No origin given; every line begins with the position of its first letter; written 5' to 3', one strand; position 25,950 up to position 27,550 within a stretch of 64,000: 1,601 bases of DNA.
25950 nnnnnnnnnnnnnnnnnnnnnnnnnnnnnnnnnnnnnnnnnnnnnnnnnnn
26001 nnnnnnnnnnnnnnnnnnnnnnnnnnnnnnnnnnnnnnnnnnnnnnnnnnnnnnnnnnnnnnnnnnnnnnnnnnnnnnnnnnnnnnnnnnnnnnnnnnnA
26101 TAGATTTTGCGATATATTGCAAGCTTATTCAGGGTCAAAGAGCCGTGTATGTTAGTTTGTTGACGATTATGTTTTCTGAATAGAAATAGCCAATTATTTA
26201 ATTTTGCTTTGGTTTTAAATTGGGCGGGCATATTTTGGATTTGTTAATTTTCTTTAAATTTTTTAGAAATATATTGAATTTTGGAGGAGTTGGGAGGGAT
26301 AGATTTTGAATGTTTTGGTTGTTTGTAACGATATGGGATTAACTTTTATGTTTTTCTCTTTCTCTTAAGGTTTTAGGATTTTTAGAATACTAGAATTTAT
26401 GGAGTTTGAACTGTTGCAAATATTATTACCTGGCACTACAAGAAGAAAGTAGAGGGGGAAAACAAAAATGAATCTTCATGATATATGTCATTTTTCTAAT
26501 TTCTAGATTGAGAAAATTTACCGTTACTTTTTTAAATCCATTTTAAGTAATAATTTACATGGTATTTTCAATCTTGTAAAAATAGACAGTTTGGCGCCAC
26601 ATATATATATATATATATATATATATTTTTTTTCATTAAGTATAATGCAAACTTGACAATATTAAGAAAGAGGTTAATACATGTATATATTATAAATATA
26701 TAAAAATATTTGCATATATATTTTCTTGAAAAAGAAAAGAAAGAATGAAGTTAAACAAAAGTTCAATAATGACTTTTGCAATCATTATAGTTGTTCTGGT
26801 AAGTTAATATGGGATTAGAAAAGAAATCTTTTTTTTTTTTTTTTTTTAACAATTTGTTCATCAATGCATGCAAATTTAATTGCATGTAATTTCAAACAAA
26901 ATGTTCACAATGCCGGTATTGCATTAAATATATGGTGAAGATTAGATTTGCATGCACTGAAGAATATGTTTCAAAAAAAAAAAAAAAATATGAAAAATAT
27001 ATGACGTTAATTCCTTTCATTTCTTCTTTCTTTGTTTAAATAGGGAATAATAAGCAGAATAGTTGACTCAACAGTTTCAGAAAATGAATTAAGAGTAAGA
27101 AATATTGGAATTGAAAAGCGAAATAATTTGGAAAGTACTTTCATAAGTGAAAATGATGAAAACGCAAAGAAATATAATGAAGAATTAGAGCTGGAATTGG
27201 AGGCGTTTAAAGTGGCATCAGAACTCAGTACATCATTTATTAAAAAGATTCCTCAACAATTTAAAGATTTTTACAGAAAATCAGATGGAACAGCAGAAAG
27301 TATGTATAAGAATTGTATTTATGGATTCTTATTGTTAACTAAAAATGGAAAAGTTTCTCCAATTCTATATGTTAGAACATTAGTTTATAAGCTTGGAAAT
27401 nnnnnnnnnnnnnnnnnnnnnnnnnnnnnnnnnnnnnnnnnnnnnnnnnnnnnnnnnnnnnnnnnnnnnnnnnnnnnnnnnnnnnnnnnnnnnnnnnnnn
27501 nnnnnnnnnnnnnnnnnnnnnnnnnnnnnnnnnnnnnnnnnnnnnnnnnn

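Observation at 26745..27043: Signal peptide encoded across an intron whose sequence carries promoter-type motifs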

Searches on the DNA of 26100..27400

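Call 38: search_rna_families(source=window, start=26100, end=27400, threshold=evalue, max_evalue=10)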
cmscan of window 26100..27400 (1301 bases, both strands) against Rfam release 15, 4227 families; matches with E-value up to 10: 7.
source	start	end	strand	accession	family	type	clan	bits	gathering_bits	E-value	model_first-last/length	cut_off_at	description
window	26851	26968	+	RF00704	MIR397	Gene; miRNA;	-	24.8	55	0.063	1-117/117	no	MIR397 microRNA precursor family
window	26856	26965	-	RF04213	MIR7807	Gene; miRNA;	-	21.7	90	0.18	1-134/134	no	MIR7807 microRNA precursor family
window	26946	27040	-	RF01590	plasmodium_snoR14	Gene; snRNA; snoRNA; CD-box;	-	21.7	90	7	1-127/127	no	small nucleolar RNA snoR14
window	26111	26188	+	RF01604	plasmodium_snoR28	Gene; snRNA; snoRNA; CD-box;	-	20.5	63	3.7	1-78/78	no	small nucleolar RNA snoR28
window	26818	26958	+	RF01476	rliF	Gene; sRNA;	-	19.3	60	1.7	1-220/220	no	Listeria sRNA rliF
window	26827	26995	+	RF04127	MIR8007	Gene; miRNA;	-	17.3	195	1.8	1-226/226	no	MIR8007 microRNA precursor family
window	26592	26637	+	RF04154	mir-1277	Gene; miRNA;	-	16.6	81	9.8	1-78/78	no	mir-1277 microRNA precursor family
